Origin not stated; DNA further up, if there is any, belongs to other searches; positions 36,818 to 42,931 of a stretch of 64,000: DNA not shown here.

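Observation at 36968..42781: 1,937-aa DUF4011 / SF1 helicase / Vsr-like / DUF3320 protein with an unexplained N-terminal module of about 390 aa, next to a tRNA cluster: candidate single-gene anti-phage system (Hhe-like variant)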

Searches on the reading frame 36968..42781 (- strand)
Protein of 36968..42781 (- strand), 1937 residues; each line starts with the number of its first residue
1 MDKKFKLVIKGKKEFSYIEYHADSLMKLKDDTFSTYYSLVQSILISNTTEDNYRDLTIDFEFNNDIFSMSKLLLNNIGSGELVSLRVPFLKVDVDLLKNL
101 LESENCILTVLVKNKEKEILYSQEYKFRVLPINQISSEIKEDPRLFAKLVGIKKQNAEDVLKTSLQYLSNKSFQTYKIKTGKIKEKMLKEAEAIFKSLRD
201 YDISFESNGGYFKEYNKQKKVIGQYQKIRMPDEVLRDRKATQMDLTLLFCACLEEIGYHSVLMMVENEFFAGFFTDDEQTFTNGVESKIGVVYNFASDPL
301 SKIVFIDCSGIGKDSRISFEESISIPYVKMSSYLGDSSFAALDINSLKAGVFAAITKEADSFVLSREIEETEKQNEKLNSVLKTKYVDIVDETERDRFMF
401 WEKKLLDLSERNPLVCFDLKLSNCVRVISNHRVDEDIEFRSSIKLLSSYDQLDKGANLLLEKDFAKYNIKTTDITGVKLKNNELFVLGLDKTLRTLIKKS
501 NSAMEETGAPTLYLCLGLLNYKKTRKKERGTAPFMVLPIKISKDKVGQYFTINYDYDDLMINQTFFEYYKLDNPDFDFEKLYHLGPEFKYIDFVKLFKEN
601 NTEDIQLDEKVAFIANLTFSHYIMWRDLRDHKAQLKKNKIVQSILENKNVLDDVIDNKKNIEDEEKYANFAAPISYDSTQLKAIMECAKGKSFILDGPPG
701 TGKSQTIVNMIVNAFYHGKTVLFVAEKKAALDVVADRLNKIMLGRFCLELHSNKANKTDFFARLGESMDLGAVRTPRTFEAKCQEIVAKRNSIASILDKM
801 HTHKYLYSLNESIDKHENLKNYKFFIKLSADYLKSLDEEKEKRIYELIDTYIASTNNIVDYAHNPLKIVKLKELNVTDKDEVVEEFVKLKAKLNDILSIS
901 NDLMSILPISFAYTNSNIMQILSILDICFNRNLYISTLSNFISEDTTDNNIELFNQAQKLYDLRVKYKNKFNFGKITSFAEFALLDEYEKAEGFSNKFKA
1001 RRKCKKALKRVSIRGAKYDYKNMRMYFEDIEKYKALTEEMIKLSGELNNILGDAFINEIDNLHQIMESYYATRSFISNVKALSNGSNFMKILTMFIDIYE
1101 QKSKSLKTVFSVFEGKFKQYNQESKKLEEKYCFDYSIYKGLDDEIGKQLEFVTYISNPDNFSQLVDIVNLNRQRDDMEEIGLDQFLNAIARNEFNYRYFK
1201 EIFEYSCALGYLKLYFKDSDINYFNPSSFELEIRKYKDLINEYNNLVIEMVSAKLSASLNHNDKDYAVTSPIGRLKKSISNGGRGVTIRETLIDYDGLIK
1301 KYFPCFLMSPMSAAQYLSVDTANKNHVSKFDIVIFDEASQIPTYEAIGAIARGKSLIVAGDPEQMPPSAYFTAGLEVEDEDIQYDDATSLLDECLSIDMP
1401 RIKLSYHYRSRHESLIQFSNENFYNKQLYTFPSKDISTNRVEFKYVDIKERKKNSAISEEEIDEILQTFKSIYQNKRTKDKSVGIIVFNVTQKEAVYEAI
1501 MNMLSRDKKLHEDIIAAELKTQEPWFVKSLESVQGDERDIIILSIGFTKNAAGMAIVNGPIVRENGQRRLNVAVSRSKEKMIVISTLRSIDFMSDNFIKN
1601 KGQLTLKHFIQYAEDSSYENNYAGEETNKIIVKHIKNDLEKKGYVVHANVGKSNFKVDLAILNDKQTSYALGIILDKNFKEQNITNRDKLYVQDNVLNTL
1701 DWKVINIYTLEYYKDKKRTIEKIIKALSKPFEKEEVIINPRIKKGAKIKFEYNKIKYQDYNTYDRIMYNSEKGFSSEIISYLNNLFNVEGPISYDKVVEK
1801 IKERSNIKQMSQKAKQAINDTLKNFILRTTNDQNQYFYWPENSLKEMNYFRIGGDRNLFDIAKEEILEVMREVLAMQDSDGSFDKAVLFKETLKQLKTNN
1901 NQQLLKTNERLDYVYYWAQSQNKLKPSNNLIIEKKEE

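Call 5: search_protein_families(library=pfam, proteins=[window:36968-42781:-], max_evalue=0.1)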
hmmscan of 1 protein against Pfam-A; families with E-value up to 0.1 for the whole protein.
window:36968-42781:- (1937 aa): 12 families
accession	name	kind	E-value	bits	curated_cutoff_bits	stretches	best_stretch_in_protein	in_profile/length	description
PF13195.11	DUF4011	-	2.7e-19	70.1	22.2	1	404-567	1-156/158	Protein of unknown function (DUF4011)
PF13087.12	AAA_12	-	2.3e-17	63.7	27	1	1389-1585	4-192/195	AAA domain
PF18741.7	MTES_1575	-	2e-15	57.1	38.2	1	1633-1727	3-96/96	REase_MTES_1575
PF13086.12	AAA_11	-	1.1e-14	55.2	27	2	676-806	2-119/257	AAA domain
PF13245.12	AAA_19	-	1.3e-08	35.5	25.1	2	680-738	1-61/134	AAA domain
PF01443.25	Viral_helicase1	-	2.2e-05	24.8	21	1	1319-1368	47-100/228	Viral superfamily 1 RNA helicase core domain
PF13604.12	AAA_30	-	3.8e-05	23.9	27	1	676-738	2-66/191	AAA domain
PF00270.35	DEAD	-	8.3e-05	22.8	26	1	679-751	3-77/167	DEAD/DEAH box helicase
PF12631.12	MnmE_helical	-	0.017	15.7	40.1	0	1293-1520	96-184/211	MnmE helical domain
PF11784.13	DUF3320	-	0.019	15.3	25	0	1787-1812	21-46/50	Protein of unknown function (DUF3320)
PF05127.21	NAT10_TcmA_helicase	-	0.021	15.1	22.7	0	695-742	2-50/176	RNA cytidine acetyltransferase NAT10/TcmA, helicase domain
PF01695.23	IstB_IS21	-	0.032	14.2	24.1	0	687-726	86-128/238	IstB-like ATP binding protein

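Call 6: search_protein_families(library=padloc, proteins=[window:36968-42781:-], max_evalue=0.1)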
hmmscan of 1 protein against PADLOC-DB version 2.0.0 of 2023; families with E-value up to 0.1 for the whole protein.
window:36968-42781:- (1937 aa): 6 families
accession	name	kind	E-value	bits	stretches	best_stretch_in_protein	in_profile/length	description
PDLC05009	PDC-S37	-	6.5e-227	754.7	1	396-1904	8-1521/1550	-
PDLC02194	Hhe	-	1.5e-103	345.3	2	1283-1729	1340-1782/1911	-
PDLC03920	MkoA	-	6.4e-27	92.3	2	1322-1616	783-1100/1112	-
PDLC03924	MkoC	-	6.1e-16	55.7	2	1404-1626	773-977/1136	-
PDLC02895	DpdJ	-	1.5e-06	23.4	1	1513-1597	386-464/2112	DpdJ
PDLC04140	mad8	-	1.4e-05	22.8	1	686-830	23-164/314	mads_8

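Call 7: search_protein_families(library=ncbifam, proteins=[window:36968-42781:-], max_evalue=0.1)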
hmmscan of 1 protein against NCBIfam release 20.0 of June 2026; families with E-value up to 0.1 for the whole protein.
window:36968-42781:- (1937 aa): 5 families
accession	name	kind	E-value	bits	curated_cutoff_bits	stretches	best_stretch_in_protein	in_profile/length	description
NF058533.1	antiphage_ProA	equivalog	0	1125.9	1500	1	36-1896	8-1899/1903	anti-phage protein ProA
NF042953.1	Hhe_antiphage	equivalog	2.6e-154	515.8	2000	3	1074-1729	1031-1682/1797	DUF4011 domain-containing anti-phage protein Hhe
TIGR00376.1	TIGR00376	hypoth_equivalog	3.1e-24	85.4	348.9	2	1320-1591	354-615/639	IGHMBP2 family helicase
NF040671.1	PLuB_AAA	exception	6.7e-16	56.9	999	2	1328-1585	961-1230/1256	PLuB system helicase-like protein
TIGR01448.2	helicase_RecD2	equivalog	2.4e-12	45.8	500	1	639-718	284-358/713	SF1B family DNA helicase RecD2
